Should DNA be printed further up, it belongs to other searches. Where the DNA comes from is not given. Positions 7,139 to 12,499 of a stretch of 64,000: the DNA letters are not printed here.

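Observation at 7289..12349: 1686-aa secreted nuclease combining a PLC/S1-P1-like Zn hydrolase domain, an SNase domain and three lamin-tail domains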

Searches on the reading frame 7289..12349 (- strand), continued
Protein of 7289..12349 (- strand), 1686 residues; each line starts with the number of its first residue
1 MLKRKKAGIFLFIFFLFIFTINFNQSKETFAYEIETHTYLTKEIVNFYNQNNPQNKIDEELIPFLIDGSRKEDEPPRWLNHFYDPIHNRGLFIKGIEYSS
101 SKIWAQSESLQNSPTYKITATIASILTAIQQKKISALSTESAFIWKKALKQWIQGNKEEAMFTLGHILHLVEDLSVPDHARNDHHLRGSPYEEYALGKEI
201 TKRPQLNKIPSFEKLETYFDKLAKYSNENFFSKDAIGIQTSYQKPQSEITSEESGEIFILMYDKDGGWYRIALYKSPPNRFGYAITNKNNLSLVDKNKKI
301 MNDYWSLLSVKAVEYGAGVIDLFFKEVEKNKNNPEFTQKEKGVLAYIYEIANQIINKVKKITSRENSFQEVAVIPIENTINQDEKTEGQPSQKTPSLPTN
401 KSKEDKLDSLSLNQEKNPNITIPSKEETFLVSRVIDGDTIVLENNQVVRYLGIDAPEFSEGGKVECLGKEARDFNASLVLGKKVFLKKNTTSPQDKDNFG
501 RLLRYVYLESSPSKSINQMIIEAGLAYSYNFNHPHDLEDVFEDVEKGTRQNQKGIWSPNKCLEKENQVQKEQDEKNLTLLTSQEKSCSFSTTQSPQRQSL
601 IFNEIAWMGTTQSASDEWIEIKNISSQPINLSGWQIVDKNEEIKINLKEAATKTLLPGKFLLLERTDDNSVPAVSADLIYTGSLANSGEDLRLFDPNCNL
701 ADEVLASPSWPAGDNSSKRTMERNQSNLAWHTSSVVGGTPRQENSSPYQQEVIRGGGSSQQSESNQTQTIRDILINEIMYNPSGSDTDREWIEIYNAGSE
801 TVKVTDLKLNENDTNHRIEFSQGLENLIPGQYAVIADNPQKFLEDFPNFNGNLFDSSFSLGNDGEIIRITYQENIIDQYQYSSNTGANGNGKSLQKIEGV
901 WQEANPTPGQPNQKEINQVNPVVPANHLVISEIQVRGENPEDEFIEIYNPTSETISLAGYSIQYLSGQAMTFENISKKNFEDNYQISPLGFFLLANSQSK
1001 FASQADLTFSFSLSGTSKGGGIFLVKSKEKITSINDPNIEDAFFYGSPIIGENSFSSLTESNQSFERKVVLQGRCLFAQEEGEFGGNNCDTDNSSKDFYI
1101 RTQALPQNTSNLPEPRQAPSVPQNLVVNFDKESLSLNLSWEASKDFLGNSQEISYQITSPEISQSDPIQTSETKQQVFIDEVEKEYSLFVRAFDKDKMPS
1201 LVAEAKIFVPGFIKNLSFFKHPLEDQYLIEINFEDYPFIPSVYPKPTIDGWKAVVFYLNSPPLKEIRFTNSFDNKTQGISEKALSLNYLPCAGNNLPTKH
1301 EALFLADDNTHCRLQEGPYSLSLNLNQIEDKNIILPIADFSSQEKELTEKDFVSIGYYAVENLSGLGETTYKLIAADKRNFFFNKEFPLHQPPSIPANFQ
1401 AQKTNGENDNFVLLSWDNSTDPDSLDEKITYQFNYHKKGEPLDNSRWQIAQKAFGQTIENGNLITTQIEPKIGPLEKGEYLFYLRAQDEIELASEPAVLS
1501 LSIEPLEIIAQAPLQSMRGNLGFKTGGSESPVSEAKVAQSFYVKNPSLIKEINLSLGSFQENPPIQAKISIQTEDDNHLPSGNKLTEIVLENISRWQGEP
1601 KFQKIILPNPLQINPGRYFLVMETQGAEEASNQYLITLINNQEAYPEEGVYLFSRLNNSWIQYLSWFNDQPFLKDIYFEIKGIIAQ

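Call 39: find_encoding_contigs(protein=P0002, flank=6000, max_places=1)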
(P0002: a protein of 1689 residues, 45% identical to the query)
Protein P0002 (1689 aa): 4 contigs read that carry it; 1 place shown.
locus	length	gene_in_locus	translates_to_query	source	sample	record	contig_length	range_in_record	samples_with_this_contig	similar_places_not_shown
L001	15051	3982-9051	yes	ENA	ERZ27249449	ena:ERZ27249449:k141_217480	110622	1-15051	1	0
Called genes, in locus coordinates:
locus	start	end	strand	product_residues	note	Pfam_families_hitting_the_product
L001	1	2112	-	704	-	?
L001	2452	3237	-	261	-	PF08220:HTH_DeoR (weak)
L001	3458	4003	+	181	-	-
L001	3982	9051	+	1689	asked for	PF00565:SNase, PF00932:LTD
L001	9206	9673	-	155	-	-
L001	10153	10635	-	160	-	-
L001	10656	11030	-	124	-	-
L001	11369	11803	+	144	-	PF00588:SpoU_methylase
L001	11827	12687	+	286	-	-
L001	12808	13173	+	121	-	-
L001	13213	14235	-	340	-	PF00389:2-Hacid_dh, PF02826:2-Hacid_dh_C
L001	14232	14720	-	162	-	-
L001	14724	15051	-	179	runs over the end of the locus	-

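Call 40: find_encoding_contigs(protein=P0005, flank=6000, max_places=1)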
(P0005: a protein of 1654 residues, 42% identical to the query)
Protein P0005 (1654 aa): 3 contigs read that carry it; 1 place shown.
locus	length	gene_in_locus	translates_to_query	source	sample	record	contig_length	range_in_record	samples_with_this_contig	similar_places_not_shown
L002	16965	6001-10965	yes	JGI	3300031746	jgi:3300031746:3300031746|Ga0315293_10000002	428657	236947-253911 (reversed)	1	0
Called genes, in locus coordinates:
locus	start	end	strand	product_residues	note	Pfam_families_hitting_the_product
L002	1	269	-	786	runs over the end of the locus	PF04932:Wzy_C, PF07719:TPR_2 (faint), PF13428:TPR_14 (faint), PF14559:TPR_19 (faint), PF13432:TPR_16 (weak)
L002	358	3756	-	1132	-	PF01471:PG_binding_1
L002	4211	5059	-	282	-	-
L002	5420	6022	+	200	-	-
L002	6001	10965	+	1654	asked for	PF00565:SNase, PF00932:LTD, PF00041:fn3 (faint)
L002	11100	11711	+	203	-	PF09827:CRISPR_Cas2 (faint), PF20803:PaaX_M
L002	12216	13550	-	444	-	PF00512:HisKA, PF02518:HATPase_c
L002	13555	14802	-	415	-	-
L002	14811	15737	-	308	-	PF18895:T4SS_pilin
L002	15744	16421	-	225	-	-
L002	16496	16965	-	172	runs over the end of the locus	-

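Call 41: find_encoding_contigs(protein=P0022, flank=6000, max_places=1)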
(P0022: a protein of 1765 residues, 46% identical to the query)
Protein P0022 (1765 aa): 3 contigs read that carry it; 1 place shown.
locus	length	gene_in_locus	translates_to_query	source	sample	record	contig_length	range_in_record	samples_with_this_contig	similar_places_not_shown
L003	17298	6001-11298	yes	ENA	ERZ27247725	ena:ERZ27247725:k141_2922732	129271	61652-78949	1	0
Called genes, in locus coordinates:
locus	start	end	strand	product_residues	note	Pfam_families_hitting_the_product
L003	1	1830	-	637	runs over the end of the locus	PF13522:GATase_6, PF12481:DUF3700 (faint), PF13537:GATase_7, PF00733:Asn_synthase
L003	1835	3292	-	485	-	PF01943:Polysacc_synt, PF13440:Polysacc_synt_3, PF03023:MurJ, PF01554:MatE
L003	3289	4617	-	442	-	PF02397:Bac_transf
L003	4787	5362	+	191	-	PF09827:CRISPR_Cas2 (weak), PF20803:PaaX_M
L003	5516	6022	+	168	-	-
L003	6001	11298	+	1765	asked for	PF00932:LTD, PF00801:PKD, PF18911:PKD_4, PF00932:LTD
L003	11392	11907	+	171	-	PF00588:SpoU_methylase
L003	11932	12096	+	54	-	PF03779:SPW (weak)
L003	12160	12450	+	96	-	PF00462:Glutaredoxin, PF05768:Glrx-like (weak), PF13417:GST_N_3 (weak)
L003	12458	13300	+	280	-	PF07992:Pyr_redox_2, PF00070:Pyr_redox (faint), PF13738:Pyr_redox_3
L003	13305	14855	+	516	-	PF08323:Glyco_transf_5, PF20706:GT4-conflict (faint), PF13439:Glyco_transf_4 (faint), PF13579:Glyco_trans_4_4 (faint), PF00534:Glycos_transf_1, PF13692:Glyco_trans_1_4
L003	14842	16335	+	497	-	PF03065:Glyco_hydro_57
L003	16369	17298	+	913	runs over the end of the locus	-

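Call 70: list_cluster_members(proteins=[P0001, P0086, P0002])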
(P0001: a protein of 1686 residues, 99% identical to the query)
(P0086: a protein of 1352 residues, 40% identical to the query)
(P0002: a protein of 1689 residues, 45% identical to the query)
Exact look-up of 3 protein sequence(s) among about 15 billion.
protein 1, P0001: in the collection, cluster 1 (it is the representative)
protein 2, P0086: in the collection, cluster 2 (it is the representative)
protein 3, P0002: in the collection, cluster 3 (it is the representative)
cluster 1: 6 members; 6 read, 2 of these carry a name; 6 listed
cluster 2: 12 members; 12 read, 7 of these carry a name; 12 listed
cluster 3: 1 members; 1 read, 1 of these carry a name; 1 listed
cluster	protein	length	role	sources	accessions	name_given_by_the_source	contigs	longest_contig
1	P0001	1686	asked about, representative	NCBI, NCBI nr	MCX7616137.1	MAG: lamin tail domain-containing protein [Patescibacteria group bacterium] | lamin tail domain-containing protein [Patescibacteria group bacterium]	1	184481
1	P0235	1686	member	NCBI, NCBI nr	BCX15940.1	MAG: hypothetical protein KatS3mg098_169 [Candidatus Parcubacteria bacterium]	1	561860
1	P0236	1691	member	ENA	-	-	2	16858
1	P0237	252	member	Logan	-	-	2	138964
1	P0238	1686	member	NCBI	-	-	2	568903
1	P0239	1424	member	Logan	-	-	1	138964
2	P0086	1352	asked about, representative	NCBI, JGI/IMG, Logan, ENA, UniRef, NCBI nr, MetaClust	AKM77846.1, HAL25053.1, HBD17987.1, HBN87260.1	TPA: hypothetical protein DDZ49_03815 [Candidatus Wolfebacteria bacterium] | Phospholipase D/competence protein ComEA helix-hairpin-helix domain protein n=2 ... | MAG: endonuclease I [Candidatus Wolfebacteria bacterium GW2011_GWB1_47_1]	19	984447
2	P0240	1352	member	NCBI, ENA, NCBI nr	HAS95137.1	TPA: hypothetical protein DCS99_01815 [Candidatus Wolfebacteria bacterium] | hypothetical protein [Candidatus Wolfebacteria bacterium]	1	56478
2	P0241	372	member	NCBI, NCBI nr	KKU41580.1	MAG: hypothetical protein UX58_C0007G0021 [Candidatus Wolfebacteria bacterium ...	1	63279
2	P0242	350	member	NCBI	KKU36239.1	MAG: hypothetical protein UX49_C0020G0012, partial [Candidatus Wolfebacteria bacterium ...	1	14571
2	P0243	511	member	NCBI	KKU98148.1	MAG: hypothetical protein UY31_C0060G0001, partial [Candidatus Wolfebacteria bacterium ...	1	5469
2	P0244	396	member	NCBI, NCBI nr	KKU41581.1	MAG: Phospholipase D/competence protein ComEA helix-hairpin-helix domain protein ...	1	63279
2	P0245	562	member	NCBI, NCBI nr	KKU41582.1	MAG: S-layer-like protein array protein [Candidatus Wolfebacteria bacterium ...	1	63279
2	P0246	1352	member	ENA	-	-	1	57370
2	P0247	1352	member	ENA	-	-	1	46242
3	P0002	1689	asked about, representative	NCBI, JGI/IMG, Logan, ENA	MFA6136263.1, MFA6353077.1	MAG: lamin tail domain-containing protein [Candidatus Paceibacterota bacterium] | endonuclease YncB( thermonuclease family)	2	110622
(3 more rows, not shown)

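Call 71: search_protein_families(library=pfam, proteins=[P0086, P0024, P0058, P0011, P0027, P0031], max_evalue=0.01)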
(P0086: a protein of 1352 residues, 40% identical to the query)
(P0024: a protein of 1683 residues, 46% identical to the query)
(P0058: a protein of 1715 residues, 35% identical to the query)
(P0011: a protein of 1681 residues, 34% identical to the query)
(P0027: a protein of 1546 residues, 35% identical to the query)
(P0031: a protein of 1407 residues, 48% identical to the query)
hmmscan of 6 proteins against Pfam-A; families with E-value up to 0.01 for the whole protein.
P0086 (1352 aa): 1 family
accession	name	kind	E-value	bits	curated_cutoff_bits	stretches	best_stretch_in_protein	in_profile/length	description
PF00932.25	LTD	-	2.5e-36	124.8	34.3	3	1034-1139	8-104/109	Lamin Tail Domain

P0024 (1683 aa): 4 families
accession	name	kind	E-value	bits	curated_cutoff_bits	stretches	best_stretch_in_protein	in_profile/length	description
PF00932.25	LTD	-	2e-33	115.5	34.3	3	933-1059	3-108/109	Lamin Tail Domain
PF18911.6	PKD_4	-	2.8e-15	56.6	27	1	841-928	1-81/85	PKD domain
PF00801.26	PKD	-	3.9e-14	52.8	23.5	1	856-928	12-78/80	PKD domain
PF22352.2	K319L-like_PKD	-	3e-07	30.8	27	1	858-928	11-81/84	K319L-like, PKD domain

P0058 (1715 aa): 2 families
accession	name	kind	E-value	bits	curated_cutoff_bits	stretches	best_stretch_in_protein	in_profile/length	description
PF00932.25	LTD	-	5.9e-34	117.2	34.3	3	893-979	4-79/109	Lamin Tail Domain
PF13473.12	Cupredoxin_1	-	4.5e-07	30.3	27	1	1619-1714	15-104/104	Cupredoxin-like domain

P0011 (1681 aa): 1 family
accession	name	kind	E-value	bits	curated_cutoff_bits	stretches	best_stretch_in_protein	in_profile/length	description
PF00932.25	LTD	-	4.2e-55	185.2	34.3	4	962-1078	4-108/109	Lamin Tail Domain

P0027 (1546 aa): 1 family
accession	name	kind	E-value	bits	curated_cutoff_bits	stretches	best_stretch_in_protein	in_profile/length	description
PF00932.25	LTD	-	3.4e-30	105.1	34.3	3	801-889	2-74/109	Lamin Tail Domain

P0031 (1407 aa): 2 families
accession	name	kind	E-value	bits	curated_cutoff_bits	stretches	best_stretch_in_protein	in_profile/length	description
PF00932.25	LTD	-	1.2e-29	103.3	34.3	2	694-813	2-107/109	Lamin Tail Domain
PF00041.27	fn3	-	8.4e-05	23.1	25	1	870-958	2-82/84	Fibronectin type III domain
